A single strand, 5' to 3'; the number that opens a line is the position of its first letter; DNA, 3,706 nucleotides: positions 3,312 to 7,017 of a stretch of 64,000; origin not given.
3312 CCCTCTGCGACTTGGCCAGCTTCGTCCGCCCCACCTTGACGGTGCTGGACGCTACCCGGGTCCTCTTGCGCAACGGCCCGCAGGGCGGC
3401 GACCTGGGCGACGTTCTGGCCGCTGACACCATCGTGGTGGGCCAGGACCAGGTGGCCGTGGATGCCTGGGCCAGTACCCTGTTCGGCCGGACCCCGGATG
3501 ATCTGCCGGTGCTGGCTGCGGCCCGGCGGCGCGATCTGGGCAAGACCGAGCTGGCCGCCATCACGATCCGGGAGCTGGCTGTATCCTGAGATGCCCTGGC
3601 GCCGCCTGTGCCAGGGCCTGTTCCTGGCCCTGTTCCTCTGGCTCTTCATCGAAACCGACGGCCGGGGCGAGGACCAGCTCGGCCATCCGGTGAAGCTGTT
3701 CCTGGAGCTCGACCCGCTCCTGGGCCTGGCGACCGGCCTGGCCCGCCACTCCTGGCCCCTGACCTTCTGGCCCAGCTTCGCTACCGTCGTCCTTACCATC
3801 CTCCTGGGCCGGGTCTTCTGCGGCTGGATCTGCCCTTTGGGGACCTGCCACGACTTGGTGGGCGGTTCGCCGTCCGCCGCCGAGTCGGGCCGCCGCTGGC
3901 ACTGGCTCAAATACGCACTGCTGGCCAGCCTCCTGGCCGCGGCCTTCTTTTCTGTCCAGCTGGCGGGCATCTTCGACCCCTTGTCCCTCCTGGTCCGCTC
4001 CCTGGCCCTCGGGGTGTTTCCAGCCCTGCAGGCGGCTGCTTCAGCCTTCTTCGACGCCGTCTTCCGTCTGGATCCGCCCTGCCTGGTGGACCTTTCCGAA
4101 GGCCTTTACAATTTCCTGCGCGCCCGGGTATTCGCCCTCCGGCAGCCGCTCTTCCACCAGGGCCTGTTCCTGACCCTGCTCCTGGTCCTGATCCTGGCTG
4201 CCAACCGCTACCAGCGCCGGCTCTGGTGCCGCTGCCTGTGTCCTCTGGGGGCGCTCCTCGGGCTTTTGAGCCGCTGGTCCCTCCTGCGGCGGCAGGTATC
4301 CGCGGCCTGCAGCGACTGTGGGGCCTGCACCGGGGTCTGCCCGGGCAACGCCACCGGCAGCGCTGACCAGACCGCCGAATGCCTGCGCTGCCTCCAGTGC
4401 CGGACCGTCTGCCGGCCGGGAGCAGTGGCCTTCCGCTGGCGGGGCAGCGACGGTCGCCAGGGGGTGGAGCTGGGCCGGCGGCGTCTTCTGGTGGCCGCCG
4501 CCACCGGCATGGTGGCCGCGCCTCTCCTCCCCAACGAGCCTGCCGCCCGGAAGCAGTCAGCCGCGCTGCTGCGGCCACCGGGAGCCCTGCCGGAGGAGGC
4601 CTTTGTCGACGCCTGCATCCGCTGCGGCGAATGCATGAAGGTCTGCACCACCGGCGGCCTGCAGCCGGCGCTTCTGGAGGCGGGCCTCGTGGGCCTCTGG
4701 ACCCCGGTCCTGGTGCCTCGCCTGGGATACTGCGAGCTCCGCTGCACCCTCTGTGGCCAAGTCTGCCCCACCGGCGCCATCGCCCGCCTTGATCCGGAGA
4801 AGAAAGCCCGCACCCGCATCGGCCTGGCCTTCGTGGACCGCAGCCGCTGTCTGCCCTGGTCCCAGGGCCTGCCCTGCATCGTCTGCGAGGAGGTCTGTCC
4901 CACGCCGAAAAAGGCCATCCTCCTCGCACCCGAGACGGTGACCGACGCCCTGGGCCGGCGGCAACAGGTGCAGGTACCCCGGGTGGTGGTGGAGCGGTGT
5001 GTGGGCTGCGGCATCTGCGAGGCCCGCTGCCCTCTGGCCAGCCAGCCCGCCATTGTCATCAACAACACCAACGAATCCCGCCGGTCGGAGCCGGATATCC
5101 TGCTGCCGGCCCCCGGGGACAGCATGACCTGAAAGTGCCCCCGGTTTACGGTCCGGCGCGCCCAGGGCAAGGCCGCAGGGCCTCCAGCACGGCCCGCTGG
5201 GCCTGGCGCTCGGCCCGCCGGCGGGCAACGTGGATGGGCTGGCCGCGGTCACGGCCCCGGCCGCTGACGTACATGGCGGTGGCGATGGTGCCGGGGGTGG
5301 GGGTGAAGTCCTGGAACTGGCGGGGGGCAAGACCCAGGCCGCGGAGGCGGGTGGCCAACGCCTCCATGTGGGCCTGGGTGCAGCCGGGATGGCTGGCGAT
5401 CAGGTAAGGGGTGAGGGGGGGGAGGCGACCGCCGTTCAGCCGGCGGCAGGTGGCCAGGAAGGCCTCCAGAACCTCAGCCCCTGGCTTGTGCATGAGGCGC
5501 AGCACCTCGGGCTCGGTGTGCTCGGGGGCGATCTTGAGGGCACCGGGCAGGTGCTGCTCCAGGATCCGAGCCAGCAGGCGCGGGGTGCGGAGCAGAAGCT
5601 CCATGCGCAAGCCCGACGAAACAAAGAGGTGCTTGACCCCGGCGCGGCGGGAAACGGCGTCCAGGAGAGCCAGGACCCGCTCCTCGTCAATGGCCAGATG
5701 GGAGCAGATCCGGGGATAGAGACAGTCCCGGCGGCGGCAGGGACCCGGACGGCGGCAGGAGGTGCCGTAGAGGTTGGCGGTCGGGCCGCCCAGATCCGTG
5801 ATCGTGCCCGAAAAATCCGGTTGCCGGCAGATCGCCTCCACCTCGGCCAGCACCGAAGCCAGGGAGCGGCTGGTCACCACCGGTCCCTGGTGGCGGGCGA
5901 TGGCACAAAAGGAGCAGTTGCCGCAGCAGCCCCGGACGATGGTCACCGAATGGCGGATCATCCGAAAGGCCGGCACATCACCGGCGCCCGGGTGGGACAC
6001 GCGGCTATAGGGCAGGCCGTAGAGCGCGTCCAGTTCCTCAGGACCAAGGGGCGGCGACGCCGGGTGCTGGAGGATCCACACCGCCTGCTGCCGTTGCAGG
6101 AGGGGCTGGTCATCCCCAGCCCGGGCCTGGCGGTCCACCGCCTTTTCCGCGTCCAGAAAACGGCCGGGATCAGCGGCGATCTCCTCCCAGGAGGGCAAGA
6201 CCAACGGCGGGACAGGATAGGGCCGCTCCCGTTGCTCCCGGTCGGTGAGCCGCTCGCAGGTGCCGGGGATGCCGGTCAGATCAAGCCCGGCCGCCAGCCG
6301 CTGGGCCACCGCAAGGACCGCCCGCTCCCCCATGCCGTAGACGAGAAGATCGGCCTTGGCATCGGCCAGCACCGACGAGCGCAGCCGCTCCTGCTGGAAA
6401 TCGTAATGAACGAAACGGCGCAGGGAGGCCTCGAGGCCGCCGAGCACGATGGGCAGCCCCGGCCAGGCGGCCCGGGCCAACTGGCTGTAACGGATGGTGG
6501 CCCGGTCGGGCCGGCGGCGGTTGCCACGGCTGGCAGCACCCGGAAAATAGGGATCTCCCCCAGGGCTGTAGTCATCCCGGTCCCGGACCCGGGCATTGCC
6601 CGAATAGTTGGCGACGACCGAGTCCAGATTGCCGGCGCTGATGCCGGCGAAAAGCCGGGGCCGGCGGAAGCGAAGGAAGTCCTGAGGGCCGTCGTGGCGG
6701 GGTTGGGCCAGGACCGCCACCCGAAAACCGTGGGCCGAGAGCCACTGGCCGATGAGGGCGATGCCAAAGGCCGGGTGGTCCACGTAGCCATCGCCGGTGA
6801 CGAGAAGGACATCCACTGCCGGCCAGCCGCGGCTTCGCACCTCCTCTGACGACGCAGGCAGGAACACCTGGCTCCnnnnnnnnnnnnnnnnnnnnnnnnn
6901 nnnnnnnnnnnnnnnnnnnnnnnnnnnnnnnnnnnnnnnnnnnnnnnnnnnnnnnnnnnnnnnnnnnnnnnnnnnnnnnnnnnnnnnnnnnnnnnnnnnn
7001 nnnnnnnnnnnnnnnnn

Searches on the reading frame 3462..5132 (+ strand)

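Call 15: search_protein_families(library=ncbifam, proteins=[window:3462-5132:+], max_evalue=0.00001)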
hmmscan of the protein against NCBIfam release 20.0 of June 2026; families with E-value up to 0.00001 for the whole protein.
window:3462-5132:+ (556 aa): 9 families
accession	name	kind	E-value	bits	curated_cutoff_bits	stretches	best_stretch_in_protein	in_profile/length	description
NF007012.0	PRK09476.1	equivalog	1.5e-30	106.2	269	1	339-534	11-206/254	ferredoxin-type protein NapG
TIGR00397.1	mauM_napG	subfamily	9.7e-27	93.9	178.85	1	339-528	12-192/213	MauM/NapG family ferredoxin-type protein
NF007013.0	PRK09477.1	equivalog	2.1e-20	73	234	2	227-327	168-279/286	quinol dehydrogenase ferredoxin subunit NapH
TIGR02163.1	napH_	subfamily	5.7e-20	71.9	213.05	2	227-324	145-253/255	NapH/MauN family ferredoxin-type protein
TIGR00402.1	napF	equivalog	1.5e-11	44.4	102.2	1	369-526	21-146/149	ferredoxin-type protein NapF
TIGR01971.1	NuoI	subfamily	8.5e-08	31.8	113.05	0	427-491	46-103/121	NADH-quinone oxidoreductase, chain I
NF038196.1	ferrodoxin_EFR1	subfamily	6.7e-06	26.3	75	0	278-325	181-232/242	EFR1 family ferrodoxin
NF042909.1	FMH_DH_FwdF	exception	6.9e-06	25.4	375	0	384-537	16-161/336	tungsten-dependent formylmethanofuran dehydrogenase subunit FwdF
NF045874.1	Vhu_polyferre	exception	8.3e-06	24.8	600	0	281-323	7-48/381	F420-non-reducing hydrogenase associated-polyferredoxin VhuB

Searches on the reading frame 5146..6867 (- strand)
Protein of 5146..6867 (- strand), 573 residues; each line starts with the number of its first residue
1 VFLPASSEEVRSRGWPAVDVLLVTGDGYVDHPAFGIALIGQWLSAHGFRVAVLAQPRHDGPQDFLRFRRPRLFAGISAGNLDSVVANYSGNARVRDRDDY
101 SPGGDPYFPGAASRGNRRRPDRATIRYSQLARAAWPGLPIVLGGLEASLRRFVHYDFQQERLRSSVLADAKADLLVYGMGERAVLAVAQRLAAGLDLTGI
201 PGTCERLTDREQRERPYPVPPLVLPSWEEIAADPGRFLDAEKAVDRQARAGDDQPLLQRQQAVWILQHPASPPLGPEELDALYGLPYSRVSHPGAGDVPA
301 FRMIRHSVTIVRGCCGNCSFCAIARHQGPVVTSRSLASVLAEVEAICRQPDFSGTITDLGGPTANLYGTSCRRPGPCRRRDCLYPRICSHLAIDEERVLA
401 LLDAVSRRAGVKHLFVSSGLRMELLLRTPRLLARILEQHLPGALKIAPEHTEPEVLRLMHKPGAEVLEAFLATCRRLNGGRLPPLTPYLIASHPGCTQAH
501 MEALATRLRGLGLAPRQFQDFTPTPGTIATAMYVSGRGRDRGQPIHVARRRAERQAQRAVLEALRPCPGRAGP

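Call 15: search_protein_families(library=ncbifam, proteins=[window:5146-6867:-], max_evalue=0.00001)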
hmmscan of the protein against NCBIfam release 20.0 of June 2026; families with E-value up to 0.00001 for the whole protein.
window:5146-6867:- (573 aa): 4 families
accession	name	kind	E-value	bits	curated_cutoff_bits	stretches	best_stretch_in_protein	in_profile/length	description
TIGR03904.1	SAM_YgiQ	equivalog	1.1e-186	621.7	462.35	1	2-561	1-557/558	YgiQ family radical SAM protein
TIGR04014.1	B12_SAM_MJ_0865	equivalog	3.2e-07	29.5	360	1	311-369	166-221/434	methyl-coenzyme M reductase glutamine C-methyltransferase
TIGR00089.1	TIGR00089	subfamily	1.3e-06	27.5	251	1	302-349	137-183/429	MiaB/RimO family radical SAM methylthiotransferase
TIGR01579.1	MiaB-like-C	equivalog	2.9e-06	26.8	357.05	0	303-347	138-181/416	tRNA (N(6)-L-threonylcarbamoyladenosine(37)-C(2))-methylthiotransferase MtaB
